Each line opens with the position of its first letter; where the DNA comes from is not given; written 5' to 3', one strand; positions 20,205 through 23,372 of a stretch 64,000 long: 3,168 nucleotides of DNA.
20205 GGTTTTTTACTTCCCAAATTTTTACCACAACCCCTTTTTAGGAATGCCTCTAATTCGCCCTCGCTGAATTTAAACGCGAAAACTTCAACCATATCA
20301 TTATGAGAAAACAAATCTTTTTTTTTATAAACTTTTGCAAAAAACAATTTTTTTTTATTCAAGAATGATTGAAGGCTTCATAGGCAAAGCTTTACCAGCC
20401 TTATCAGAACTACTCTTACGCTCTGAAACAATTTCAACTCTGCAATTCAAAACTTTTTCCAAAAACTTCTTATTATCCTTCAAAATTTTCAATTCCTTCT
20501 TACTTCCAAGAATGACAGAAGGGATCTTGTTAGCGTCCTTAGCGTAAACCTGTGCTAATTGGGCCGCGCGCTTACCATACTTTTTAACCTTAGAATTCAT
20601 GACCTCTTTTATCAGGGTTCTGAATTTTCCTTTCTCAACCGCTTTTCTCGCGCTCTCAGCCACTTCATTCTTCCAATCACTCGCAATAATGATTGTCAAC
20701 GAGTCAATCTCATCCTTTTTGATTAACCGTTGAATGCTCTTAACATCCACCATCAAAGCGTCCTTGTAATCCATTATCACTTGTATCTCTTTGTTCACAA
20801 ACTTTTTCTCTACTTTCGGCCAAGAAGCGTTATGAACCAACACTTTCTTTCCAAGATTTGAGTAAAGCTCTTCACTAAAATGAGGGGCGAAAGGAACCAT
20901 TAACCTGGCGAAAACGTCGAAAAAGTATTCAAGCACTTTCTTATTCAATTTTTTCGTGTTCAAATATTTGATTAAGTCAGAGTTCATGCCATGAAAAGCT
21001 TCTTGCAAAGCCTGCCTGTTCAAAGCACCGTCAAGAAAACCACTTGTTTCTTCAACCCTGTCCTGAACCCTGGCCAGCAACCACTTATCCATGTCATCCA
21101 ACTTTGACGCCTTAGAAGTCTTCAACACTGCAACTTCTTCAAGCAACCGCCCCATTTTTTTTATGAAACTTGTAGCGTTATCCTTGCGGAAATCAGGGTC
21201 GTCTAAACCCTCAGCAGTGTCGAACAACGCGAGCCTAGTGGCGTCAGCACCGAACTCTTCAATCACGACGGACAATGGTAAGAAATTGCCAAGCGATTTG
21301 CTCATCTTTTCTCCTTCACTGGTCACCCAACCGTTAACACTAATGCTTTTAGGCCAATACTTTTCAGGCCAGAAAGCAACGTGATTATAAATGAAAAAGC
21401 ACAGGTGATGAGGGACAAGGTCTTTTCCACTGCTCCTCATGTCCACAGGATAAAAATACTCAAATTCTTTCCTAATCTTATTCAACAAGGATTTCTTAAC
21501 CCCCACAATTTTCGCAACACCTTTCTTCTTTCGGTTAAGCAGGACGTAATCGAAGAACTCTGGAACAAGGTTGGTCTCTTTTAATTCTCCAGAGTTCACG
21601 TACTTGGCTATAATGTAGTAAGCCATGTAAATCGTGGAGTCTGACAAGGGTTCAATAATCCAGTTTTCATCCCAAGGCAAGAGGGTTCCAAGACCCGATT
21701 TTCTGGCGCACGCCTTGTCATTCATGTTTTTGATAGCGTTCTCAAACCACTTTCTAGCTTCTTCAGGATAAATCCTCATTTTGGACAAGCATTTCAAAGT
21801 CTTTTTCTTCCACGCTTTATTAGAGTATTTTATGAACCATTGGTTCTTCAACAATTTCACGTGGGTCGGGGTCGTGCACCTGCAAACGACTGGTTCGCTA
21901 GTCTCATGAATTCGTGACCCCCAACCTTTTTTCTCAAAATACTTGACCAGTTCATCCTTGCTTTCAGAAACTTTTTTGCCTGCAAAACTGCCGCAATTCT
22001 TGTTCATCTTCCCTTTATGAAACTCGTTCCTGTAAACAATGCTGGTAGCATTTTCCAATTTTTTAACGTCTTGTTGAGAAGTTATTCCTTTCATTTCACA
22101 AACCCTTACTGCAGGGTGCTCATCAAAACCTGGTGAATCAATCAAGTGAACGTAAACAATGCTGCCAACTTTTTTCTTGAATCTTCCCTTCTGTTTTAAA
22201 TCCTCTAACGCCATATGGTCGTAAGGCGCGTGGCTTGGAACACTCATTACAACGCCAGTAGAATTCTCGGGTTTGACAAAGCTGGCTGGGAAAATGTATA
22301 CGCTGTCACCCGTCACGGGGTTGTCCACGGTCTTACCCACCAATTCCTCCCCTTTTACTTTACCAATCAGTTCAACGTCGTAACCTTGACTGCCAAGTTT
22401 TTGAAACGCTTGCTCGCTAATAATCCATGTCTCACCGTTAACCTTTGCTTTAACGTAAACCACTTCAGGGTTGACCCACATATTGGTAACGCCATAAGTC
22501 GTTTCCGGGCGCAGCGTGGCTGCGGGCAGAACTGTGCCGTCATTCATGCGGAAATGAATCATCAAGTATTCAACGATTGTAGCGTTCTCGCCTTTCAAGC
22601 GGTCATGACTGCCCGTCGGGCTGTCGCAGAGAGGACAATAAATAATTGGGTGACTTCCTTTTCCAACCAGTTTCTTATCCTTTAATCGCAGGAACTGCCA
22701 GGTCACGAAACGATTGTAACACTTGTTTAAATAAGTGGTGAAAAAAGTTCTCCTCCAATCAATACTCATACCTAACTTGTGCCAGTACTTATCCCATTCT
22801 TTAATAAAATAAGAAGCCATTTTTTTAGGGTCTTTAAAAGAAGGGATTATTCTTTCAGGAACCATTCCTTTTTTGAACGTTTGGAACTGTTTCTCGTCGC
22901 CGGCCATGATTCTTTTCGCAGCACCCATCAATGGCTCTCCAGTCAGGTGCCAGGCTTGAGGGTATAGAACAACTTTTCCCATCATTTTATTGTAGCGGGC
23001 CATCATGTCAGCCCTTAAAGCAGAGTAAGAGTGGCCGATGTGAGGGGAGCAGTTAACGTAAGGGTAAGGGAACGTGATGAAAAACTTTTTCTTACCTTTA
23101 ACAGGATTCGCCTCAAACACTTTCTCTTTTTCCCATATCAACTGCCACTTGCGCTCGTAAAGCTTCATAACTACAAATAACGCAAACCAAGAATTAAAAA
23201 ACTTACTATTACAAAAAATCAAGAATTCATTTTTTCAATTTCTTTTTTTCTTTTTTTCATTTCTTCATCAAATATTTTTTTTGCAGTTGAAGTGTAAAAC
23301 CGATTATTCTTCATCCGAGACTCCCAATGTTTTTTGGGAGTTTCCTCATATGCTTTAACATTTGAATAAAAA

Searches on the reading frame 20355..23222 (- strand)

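Call 43: search_protein_families(library=pfam, proteins=[window:20355-23222:-], max_evalue=0.00001)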
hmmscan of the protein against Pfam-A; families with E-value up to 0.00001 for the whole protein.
window:20355-23222:- (955 aa): 5 families
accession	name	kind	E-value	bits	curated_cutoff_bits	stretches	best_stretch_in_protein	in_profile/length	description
PF00133.28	tRNA-synt_1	-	1.1e-41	143.5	22.7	1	26-672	2-408/414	tRNA synthetases class I (I, L, M and V)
PF09334.17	tRNA-synt_1g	-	2.2e-22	79.8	20.1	2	48-104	2-58/391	tRNA synthetases class I (M)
PF08264.19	Anticodon_1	-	8.4e-18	65.1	25.1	1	712-829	1-131/148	Anticodon-binding domain of tRNA ligase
PF01406.26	tRNA-synt_1e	-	2.1e-08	34.4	27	1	592-667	207-281/301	tRNA synthetases class I (C) catalytic domain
PF13603.12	tRNA-synt_1_2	-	3.7e-08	33.5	25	1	222-336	12-126/185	Leucyl-tRNA synthetase, editing domain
